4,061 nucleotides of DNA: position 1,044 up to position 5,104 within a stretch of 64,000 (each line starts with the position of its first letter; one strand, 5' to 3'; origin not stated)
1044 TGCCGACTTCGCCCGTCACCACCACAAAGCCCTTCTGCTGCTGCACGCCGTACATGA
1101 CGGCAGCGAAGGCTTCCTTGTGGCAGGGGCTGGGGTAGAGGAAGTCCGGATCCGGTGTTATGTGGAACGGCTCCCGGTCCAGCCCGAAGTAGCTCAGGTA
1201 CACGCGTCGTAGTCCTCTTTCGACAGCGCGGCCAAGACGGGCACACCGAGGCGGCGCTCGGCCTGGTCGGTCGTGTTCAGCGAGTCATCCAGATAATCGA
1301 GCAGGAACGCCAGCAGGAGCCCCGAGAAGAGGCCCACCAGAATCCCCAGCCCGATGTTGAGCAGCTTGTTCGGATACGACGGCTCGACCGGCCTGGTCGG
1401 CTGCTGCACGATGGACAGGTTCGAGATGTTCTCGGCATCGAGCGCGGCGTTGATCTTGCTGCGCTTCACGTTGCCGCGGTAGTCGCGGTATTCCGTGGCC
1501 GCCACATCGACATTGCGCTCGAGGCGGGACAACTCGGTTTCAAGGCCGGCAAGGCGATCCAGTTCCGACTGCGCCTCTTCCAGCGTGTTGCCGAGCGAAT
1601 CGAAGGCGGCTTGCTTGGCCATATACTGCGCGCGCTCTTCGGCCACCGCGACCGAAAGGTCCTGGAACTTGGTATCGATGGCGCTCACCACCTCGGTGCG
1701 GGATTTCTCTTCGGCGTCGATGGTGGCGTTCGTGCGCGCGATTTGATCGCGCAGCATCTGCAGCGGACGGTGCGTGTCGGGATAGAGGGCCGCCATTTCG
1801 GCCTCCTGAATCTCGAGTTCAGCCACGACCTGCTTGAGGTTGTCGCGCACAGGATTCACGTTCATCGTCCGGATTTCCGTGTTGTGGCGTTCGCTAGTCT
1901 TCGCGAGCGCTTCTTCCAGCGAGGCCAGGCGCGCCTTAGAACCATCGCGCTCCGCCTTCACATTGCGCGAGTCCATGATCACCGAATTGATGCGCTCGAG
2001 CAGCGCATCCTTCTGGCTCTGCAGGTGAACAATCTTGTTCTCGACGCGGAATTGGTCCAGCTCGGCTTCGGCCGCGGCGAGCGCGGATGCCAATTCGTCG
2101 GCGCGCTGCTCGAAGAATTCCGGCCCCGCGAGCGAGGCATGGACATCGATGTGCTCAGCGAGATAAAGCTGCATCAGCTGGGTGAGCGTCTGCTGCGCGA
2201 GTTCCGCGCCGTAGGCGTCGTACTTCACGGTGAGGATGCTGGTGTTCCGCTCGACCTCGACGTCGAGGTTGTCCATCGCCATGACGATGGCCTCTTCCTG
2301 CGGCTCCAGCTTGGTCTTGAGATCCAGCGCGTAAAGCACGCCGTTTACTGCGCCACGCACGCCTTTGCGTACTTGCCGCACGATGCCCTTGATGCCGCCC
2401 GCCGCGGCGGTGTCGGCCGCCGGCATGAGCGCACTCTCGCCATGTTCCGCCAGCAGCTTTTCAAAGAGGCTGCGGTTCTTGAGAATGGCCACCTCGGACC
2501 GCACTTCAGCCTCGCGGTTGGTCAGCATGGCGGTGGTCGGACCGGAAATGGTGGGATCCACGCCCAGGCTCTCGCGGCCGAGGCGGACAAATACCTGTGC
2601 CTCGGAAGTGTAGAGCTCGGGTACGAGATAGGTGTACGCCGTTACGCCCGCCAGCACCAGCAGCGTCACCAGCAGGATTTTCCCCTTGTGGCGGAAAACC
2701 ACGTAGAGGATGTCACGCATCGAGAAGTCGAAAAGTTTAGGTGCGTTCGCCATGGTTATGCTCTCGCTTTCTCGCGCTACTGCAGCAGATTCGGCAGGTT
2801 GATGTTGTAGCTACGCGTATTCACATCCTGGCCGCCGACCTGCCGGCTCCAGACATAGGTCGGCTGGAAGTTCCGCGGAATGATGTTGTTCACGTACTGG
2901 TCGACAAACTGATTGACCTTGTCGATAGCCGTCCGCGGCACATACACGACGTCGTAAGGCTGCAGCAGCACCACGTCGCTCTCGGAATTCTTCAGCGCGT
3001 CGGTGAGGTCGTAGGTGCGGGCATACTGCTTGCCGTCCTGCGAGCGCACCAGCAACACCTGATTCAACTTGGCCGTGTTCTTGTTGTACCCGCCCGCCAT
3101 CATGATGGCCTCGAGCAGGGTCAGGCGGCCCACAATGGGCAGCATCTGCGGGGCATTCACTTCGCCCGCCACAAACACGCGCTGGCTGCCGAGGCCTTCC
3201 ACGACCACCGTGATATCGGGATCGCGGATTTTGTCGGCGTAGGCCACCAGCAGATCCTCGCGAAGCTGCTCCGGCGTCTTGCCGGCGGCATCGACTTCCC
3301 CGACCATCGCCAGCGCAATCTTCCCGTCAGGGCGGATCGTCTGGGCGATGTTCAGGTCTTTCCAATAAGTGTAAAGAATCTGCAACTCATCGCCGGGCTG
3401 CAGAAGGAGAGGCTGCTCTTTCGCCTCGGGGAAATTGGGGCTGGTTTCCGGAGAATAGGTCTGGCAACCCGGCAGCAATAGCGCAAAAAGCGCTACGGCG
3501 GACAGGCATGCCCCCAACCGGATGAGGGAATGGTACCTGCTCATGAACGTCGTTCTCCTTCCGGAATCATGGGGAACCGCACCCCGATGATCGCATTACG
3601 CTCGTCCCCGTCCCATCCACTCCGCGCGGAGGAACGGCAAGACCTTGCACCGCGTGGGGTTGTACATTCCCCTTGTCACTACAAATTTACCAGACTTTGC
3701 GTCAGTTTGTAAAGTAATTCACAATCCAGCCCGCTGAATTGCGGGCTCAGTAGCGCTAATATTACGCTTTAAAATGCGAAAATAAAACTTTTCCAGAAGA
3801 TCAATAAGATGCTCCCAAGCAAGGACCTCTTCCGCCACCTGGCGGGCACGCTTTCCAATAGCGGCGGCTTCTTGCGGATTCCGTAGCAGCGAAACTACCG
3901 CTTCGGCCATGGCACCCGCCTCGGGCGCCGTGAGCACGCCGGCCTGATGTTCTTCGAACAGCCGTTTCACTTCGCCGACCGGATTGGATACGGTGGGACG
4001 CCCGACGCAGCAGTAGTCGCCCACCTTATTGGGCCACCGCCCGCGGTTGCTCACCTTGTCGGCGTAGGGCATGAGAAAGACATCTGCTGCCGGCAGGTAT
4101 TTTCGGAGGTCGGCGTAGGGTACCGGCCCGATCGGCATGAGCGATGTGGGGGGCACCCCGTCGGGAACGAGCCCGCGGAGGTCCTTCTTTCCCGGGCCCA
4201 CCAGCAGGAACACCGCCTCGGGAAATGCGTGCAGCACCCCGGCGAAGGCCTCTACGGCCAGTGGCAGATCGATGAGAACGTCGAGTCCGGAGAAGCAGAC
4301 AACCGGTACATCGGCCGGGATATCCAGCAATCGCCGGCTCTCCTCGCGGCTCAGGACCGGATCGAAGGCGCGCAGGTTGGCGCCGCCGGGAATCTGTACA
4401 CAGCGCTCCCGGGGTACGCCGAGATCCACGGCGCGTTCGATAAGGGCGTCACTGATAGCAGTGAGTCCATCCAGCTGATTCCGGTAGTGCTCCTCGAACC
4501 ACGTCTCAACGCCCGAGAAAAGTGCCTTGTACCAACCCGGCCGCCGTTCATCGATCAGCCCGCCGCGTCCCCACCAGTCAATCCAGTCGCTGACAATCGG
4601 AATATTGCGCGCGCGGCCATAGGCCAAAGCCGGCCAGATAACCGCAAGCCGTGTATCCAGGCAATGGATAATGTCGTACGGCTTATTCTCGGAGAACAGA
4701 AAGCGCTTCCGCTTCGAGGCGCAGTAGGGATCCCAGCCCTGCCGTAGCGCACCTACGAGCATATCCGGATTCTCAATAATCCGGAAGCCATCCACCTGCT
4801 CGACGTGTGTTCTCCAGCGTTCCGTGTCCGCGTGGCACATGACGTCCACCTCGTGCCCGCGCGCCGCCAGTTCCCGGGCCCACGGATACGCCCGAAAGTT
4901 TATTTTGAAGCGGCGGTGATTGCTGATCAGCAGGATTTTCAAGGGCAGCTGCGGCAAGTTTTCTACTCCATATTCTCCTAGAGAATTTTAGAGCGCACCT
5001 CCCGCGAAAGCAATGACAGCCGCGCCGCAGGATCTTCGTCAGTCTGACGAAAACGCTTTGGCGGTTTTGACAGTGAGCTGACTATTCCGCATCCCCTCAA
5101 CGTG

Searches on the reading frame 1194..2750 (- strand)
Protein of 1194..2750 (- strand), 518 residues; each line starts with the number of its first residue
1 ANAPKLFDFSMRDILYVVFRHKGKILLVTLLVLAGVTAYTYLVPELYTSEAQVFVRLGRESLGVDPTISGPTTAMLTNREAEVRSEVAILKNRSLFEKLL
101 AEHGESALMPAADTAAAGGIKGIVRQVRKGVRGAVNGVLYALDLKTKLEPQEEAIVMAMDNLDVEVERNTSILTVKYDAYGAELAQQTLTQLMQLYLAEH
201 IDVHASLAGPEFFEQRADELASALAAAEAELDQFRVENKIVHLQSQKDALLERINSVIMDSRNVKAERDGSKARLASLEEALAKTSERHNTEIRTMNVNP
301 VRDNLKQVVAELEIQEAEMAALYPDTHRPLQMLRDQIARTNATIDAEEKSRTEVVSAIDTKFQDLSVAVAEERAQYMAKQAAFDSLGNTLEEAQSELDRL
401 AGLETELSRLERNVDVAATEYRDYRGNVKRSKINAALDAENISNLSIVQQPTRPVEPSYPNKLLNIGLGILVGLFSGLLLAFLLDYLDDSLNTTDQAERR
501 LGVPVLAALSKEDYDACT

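Call 7: search_protein_families(library=pfam, proteins=[window:1194-2750:-], max_evalue=0.01)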
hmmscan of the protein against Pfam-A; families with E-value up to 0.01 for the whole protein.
window:1194-2750:- (518 aa): 3 families
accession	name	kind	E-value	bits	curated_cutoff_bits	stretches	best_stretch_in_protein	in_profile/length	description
PF02706.20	Wzz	-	2.4e-10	41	25.5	1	9-102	3-90/91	Chain length determinant protein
PF13807.11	GNVR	-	8.2e-08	32.5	27.7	1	406-483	5-79/82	G-rich domain on putative tyrosine kinase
PF00531.28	Death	-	0.0032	18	22.6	0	207-284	8-72/86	Death domain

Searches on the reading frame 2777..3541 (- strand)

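Call 7: search_protein_families(library=pfam, proteins=[window:2777-3541:-], max_evalue=0.01)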
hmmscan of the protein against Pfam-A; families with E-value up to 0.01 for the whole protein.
window:2777-3541:- (254 aa): 3 families
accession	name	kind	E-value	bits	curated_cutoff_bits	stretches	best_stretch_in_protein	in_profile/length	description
PF02563.21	Poly_export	-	1.8e-16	60.5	28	1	41-114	3-76/77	Polysaccharide biosynthesis/export protein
PF22461.2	SLBB_2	-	2.1e-15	57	27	1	120-201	1-79/79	SLBB domain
PF10531.15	SLBB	-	5.2e-09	36.2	27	1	121-172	1-51/55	SLBB domain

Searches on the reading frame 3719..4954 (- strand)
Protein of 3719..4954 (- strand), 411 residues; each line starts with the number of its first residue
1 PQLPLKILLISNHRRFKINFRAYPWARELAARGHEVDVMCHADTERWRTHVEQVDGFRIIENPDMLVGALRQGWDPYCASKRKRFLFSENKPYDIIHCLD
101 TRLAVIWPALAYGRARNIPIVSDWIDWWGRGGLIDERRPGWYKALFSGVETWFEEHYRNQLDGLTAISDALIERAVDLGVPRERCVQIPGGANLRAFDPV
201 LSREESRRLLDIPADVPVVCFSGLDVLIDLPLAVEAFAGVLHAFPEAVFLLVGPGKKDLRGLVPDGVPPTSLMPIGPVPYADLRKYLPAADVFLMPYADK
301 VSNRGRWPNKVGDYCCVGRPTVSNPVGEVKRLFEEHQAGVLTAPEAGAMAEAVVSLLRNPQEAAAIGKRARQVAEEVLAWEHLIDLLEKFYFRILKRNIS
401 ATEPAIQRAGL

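Call 7: search_protein_families(library=pfam, proteins=[window:3719-4954:-], max_evalue=0.01)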
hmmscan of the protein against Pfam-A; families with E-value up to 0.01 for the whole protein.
window:3719-4954:- (411 aa): 6 families
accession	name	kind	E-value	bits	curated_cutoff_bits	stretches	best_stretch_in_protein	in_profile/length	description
PF13579.12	Glyco_trans_4_4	-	1.7e-17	64.6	29.7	1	21-191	6-158/158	Glycosyl transferase 4-like domain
PF13439.12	Glyco_transf_4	-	7.1e-16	59.1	28.5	1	25-194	11-168/170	Glycosyltransferase Family 4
PF13692.12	Glyco_trans_1_4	-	1.3e-13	51.9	27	1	230-359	17-142/142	Glycosyl transferases group 1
PF00534.26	Glycos_transf_1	-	2.5e-10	40.6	26.4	1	204-372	3-171/172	Glycosyl transferases group 1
PF13524.12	Glyco_trans_1_2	-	1.3e-09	38.5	25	1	247-384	15-139/144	Glycosyl transferase-like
PF13477.12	Glyco_trans_4_2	-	0.00034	21.2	23.4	1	6-129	1-108/139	Glycosyl transferase 4-like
